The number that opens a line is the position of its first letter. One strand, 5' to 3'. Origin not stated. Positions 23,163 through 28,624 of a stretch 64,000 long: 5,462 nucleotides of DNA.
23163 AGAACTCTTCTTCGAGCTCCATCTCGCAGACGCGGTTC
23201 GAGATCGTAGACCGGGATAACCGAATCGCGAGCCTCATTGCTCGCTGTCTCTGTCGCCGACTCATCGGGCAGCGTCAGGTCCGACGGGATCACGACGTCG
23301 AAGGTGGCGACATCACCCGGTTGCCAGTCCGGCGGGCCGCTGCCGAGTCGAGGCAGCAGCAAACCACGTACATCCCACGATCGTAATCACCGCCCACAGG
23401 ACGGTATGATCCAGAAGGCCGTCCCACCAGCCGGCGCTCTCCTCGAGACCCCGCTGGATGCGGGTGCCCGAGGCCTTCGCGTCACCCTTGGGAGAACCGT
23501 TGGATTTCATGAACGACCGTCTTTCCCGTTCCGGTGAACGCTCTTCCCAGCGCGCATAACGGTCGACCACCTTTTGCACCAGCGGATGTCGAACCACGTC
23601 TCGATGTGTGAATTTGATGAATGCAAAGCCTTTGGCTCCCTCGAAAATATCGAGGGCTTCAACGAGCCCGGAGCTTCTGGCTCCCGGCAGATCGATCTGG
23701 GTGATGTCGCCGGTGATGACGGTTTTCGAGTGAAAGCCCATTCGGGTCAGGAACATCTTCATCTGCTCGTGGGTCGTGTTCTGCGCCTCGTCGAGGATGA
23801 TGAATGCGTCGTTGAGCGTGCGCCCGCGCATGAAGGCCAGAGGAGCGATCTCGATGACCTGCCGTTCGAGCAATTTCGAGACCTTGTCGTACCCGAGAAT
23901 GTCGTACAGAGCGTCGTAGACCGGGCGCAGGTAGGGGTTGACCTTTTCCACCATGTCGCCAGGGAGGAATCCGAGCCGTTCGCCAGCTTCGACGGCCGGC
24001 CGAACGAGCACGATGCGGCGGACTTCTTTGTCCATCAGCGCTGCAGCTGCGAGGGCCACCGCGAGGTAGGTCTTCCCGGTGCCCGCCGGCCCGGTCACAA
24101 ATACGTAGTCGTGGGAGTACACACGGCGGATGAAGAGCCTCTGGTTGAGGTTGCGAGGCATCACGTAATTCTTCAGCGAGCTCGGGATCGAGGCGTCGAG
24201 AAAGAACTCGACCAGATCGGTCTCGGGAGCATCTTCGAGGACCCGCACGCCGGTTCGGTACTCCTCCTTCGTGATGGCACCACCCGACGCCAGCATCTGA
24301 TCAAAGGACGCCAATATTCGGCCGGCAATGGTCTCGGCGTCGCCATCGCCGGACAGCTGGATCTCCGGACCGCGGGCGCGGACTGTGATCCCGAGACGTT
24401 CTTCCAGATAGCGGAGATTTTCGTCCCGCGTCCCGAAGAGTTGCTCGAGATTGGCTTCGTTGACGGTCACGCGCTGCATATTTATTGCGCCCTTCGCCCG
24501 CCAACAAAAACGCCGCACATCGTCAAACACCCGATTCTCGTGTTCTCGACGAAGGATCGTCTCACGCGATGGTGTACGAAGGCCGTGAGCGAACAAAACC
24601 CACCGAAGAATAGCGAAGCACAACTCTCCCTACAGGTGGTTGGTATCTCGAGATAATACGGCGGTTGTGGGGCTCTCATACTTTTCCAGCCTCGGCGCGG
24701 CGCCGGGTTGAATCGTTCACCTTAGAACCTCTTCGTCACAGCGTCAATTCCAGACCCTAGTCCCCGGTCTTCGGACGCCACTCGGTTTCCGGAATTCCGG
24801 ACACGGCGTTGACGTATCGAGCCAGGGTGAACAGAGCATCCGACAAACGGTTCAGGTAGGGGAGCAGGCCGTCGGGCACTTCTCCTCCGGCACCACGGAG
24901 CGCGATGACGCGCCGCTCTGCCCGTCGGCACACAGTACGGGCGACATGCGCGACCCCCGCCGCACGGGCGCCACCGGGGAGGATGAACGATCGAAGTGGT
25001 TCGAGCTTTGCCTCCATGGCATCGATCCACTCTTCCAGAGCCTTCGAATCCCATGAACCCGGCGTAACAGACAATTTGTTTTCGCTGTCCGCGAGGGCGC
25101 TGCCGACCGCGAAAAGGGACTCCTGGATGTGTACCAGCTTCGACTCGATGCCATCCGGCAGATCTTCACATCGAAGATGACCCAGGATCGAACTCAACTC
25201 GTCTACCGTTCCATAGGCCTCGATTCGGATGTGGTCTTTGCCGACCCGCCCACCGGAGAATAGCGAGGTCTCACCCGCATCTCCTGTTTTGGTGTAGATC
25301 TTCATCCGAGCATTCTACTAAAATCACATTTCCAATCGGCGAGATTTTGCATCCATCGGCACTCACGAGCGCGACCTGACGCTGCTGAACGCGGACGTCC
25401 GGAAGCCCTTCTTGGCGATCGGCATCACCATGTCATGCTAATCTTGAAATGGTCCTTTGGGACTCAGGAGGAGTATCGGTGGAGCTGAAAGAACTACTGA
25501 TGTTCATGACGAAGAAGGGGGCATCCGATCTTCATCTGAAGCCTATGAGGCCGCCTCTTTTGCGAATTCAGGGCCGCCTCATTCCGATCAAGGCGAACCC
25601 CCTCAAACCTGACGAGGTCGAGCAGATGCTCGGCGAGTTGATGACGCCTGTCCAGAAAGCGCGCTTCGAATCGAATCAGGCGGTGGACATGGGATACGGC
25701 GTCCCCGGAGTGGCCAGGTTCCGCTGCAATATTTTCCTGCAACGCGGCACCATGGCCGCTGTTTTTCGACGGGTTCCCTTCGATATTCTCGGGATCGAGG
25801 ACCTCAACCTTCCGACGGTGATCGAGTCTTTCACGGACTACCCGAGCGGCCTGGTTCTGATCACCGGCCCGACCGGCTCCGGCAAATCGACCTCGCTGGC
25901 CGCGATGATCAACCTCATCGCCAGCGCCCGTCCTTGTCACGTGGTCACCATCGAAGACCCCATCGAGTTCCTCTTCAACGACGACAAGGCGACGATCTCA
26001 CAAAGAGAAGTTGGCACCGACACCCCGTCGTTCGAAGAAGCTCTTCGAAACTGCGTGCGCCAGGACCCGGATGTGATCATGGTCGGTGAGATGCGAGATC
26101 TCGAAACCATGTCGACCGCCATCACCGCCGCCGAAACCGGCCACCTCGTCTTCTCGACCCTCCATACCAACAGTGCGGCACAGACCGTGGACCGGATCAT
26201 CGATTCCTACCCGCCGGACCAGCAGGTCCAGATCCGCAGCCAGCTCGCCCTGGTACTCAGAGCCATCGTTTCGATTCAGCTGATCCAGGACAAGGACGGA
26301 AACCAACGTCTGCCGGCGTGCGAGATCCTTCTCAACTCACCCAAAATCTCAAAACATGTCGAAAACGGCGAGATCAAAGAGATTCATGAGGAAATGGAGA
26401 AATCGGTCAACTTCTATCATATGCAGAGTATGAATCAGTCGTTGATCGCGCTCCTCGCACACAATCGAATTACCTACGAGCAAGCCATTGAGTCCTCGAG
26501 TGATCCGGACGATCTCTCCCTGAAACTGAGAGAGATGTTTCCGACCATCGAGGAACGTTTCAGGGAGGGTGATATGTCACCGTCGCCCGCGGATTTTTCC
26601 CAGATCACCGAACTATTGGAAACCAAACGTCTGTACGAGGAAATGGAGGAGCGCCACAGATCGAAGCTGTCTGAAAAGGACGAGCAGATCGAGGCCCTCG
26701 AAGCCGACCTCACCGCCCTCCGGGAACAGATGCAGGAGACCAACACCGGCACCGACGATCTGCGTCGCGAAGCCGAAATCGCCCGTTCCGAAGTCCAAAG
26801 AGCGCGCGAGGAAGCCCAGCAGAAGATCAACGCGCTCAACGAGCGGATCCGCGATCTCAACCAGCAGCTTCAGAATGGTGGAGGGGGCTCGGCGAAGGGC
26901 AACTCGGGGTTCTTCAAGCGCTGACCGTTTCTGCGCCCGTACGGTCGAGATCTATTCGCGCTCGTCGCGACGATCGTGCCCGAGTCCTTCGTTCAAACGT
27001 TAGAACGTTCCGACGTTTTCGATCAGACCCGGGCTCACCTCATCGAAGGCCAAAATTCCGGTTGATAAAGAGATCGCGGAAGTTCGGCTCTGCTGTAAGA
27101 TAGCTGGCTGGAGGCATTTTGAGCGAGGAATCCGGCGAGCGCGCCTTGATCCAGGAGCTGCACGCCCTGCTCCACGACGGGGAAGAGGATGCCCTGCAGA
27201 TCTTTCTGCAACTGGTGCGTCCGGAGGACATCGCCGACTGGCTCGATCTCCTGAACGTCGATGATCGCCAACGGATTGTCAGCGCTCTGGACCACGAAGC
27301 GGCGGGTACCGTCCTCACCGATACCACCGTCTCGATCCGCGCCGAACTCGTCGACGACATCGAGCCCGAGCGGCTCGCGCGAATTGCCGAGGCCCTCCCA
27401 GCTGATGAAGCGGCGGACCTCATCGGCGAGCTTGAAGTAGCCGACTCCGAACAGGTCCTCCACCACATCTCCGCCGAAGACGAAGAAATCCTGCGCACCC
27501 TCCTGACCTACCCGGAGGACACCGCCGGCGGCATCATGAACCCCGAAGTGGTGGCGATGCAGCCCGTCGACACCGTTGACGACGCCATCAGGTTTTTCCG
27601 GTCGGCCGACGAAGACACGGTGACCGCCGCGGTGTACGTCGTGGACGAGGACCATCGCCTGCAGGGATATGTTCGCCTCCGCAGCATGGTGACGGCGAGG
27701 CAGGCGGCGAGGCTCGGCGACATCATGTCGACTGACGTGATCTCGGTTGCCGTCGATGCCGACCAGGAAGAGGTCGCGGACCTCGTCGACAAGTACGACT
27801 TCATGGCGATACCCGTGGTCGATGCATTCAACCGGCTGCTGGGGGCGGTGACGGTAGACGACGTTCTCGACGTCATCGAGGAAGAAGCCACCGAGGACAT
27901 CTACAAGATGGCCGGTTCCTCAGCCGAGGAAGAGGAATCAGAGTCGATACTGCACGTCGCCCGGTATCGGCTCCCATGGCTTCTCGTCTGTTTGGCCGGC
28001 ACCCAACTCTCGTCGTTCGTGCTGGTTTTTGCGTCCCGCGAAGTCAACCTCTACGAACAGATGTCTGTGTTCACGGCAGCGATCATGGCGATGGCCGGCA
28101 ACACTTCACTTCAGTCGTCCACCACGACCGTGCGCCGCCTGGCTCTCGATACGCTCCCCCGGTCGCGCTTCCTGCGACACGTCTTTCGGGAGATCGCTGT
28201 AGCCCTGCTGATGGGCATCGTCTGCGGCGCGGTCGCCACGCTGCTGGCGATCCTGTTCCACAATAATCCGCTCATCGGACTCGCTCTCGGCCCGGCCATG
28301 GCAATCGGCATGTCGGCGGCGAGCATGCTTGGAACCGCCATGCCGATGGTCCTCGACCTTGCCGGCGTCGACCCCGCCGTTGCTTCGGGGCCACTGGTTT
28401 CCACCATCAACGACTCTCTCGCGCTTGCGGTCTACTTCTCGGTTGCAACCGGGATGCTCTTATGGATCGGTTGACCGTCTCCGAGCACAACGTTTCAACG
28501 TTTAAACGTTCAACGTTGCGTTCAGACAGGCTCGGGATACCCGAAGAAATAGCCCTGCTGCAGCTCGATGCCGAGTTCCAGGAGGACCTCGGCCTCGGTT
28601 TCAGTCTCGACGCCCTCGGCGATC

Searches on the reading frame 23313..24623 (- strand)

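Call 88: search_protein_families(library=pfam, proteins=[window:23313-24623:-], max_evalue=0.001)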
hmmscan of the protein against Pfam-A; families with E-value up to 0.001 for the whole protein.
window:23313-24623:- (436 aa): 8 families
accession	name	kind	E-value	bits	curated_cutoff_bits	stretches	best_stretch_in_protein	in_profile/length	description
PF02562.22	PhoH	-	3.6e-91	304.7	27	1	154-356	2-204/205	PhoH-like protein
PF13245.12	AAA_19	-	8e-09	36.2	25.1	1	164-310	4-129/134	AAA domain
PF13604.12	AAA_30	-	1.2e-07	32.2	27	1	160-310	5-128/191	AAA domain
PF13401.12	AAA_22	-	1.7e-05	25.6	27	1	174-296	8-109/130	AAA domain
PF01695.23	IstB_IS21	-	0.0002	21.4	24.1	1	169-197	90-118/238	IstB-like ATP binding protein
PF13191.12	AAA_16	-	0.00059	20.8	32.6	0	170-202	21-52/167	AAA ATPase domain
PF20720.3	nSTAND3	-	0.00066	19.8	27.2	0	167-201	13-48/155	Novel STAND NTPase 3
PF00270.35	DEAD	-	0.00067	19.9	26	0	160-209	3-53/167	DEAD/DEAH box helicase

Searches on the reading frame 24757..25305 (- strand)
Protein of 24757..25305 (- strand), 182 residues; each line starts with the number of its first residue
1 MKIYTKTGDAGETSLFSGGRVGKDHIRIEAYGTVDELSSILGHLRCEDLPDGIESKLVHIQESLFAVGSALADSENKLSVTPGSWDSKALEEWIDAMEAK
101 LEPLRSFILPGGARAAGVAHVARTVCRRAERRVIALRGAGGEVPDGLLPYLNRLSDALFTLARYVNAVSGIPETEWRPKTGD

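Call 88: search_protein_families(library=pfam, proteins=[window:24757-25305:-], max_evalue=0.001)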
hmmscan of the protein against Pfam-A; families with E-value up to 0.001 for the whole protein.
window:24757-25305:- (182 aa): 1 family
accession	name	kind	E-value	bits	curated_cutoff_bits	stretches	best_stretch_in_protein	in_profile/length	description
PF01923.23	Cob_adeno_trans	-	1.1e-56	192.1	24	1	3-165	1-171/171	Cobalamin adenosyltransferase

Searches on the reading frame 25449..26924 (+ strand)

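Call 88: search_protein_families(library=pfam, proteins=[window:25449-26924:+], max_evalue=0.001)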
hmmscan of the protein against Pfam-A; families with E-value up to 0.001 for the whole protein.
window:25449-26924:+ (491 aa): 4 families
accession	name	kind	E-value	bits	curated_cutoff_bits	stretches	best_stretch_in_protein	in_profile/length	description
PF00437.27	T2SSE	-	3.7e-45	154.6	24.9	1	112-286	122-287/370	Type II/IV secretion system protein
PF13555.12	AAA_29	-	1.9e-05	24.8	27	1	132-160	21-49/61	P-loop containing region of AAA domain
PF13191.12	AAA_16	-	0.00026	22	32.6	0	132-160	24-51/167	AAA ATPase domain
PF25199.1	nSTAND_NTPase5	-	0.00086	19.6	34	0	133-178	41-86/145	Novel STAND NTPase 5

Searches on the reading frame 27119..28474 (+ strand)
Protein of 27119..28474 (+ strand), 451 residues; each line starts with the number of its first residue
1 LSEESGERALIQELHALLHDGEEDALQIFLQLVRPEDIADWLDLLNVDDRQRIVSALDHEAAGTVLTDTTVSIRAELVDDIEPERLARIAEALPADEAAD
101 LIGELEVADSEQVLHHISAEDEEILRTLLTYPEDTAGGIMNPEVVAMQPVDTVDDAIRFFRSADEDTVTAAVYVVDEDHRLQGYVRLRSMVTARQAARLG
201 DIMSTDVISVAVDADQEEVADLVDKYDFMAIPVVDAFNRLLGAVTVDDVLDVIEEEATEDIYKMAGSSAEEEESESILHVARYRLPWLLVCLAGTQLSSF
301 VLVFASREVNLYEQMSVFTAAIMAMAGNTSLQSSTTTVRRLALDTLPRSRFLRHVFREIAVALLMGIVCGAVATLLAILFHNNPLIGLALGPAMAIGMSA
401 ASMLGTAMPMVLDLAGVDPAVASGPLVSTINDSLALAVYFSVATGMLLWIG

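Call 88: search_protein_families(library=pfam, proteins=[window:27119-28474:+], max_evalue=0.001)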
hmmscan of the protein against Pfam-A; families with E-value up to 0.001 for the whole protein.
window:27119-28474:+ (451 aa): 3 families
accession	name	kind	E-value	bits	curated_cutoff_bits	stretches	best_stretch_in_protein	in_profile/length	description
PF01769.21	MgtE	-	7.3e-28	97.8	27.6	1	321-442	3-125/125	Divalent cation transporter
PF03448.22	MgtE_N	-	1e-18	68.1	25.9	1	34-134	2-102/102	MgtE intracellular N domain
PF00571.33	CBS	-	1.5e-18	67.3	24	2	200-254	2-56/57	CBS domain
